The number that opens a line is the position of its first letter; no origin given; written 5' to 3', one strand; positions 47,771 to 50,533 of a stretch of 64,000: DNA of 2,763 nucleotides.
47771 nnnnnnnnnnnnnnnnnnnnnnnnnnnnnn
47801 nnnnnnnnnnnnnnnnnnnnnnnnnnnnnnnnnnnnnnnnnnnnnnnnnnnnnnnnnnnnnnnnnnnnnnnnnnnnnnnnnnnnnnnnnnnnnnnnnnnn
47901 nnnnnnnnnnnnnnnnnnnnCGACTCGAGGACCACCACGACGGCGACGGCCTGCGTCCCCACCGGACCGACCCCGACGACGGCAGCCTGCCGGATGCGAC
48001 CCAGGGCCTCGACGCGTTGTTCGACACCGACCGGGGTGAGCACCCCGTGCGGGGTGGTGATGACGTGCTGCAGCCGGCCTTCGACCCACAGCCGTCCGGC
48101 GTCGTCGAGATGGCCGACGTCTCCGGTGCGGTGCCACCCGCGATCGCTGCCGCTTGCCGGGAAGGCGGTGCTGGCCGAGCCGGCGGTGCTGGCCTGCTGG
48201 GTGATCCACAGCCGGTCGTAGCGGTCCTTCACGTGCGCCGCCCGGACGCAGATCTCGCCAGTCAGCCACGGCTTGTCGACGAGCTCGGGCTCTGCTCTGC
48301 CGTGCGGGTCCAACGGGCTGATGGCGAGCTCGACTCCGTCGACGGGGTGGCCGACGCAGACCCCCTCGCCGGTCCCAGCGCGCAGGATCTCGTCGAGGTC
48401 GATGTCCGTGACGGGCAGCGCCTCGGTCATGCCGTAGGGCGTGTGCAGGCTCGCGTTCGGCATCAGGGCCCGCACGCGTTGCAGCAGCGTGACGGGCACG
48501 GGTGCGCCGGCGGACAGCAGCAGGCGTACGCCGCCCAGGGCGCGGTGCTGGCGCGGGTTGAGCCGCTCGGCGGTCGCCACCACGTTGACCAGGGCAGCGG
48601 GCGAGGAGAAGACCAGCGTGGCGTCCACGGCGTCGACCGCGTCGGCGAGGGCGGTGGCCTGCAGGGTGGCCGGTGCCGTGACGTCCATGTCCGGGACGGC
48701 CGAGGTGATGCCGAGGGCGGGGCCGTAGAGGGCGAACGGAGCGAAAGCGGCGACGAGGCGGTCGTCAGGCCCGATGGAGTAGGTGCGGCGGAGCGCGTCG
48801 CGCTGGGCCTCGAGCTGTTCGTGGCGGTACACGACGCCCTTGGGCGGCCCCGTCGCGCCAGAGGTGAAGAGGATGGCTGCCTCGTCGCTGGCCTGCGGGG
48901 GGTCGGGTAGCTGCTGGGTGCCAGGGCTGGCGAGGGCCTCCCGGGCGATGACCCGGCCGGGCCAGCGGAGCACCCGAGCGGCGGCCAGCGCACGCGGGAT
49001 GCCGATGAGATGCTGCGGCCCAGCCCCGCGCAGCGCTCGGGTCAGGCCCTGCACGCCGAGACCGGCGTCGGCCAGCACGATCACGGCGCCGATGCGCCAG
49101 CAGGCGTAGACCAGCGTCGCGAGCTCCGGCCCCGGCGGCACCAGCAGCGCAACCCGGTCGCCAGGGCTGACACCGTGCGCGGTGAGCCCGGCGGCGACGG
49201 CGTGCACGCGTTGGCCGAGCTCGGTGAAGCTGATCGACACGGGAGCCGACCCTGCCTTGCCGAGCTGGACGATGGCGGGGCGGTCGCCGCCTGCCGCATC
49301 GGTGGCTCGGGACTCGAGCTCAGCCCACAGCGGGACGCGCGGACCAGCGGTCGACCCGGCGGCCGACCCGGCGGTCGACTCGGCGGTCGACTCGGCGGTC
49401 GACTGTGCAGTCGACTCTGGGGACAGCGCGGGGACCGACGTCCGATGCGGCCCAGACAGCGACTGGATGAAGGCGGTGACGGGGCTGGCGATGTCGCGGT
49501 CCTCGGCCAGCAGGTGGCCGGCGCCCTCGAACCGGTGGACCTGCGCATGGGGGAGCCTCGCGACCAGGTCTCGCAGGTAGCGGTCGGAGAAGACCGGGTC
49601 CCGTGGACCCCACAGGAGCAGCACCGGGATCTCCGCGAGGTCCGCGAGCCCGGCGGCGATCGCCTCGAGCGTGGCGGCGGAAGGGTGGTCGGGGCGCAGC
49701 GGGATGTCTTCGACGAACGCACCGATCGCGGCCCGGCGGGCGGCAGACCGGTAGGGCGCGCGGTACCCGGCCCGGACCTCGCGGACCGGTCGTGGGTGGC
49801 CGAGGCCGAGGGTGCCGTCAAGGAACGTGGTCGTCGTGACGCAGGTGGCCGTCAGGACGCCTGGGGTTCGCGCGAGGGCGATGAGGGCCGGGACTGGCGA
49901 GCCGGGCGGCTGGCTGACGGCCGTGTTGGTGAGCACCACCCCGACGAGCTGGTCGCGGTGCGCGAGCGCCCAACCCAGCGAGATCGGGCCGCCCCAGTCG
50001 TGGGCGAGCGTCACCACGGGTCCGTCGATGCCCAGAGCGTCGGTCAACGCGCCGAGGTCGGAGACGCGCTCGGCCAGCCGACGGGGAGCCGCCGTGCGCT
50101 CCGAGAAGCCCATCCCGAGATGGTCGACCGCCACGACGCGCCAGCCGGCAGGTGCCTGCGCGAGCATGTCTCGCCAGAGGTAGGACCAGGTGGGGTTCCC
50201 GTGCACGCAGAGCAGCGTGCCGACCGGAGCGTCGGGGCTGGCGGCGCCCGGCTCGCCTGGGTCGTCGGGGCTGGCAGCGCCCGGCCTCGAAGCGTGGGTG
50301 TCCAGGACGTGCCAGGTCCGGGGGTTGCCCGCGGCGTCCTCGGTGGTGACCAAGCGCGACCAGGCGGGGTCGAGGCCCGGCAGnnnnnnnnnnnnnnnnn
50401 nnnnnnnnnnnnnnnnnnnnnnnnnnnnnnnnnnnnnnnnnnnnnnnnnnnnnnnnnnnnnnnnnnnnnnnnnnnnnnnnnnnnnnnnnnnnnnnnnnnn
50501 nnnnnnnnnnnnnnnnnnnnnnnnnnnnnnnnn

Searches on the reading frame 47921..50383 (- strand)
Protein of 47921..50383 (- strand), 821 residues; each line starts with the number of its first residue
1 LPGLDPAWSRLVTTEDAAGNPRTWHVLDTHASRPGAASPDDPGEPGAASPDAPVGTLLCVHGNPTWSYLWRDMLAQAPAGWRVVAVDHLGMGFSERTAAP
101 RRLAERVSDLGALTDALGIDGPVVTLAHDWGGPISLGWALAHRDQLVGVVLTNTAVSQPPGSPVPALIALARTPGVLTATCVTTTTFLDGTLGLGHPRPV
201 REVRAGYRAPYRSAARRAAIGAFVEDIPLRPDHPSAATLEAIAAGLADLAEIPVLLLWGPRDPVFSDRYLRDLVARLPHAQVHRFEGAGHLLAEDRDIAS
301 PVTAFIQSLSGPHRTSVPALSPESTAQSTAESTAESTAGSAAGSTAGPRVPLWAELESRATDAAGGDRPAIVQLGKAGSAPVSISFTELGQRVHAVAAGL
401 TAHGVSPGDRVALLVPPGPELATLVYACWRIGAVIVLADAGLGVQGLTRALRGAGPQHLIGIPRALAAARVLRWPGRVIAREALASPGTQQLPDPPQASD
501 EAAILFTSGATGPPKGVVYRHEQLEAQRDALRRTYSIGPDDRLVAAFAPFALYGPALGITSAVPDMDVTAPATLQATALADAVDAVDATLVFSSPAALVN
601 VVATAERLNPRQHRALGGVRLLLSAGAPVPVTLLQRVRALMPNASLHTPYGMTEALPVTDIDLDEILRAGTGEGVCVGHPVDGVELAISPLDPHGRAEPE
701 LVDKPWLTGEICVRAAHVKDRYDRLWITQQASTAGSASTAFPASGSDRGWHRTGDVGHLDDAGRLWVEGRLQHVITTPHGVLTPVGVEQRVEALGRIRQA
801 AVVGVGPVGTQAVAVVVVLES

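Call 45: search_protein_families(library=pfam, max_evalue=0.00001, proteins=[window:47921-50383:-])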
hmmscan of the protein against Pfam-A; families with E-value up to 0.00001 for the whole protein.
seq(821 aa): 3 families
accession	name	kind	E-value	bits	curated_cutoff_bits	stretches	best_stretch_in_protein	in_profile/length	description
PF00501.34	AMP-binding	-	3e-54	184.8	29.9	1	364-719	7-380/384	AMP-binding enzyme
PF00561.26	Abhydrolase_1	-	5.9e-26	92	25.8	2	56-176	2-123/245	alpha/beta hydrolase fold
PF12146.15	Hydrolase_4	-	8.2e-15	55.2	27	1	77-296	28-238/239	Serine aminopeptidase, S33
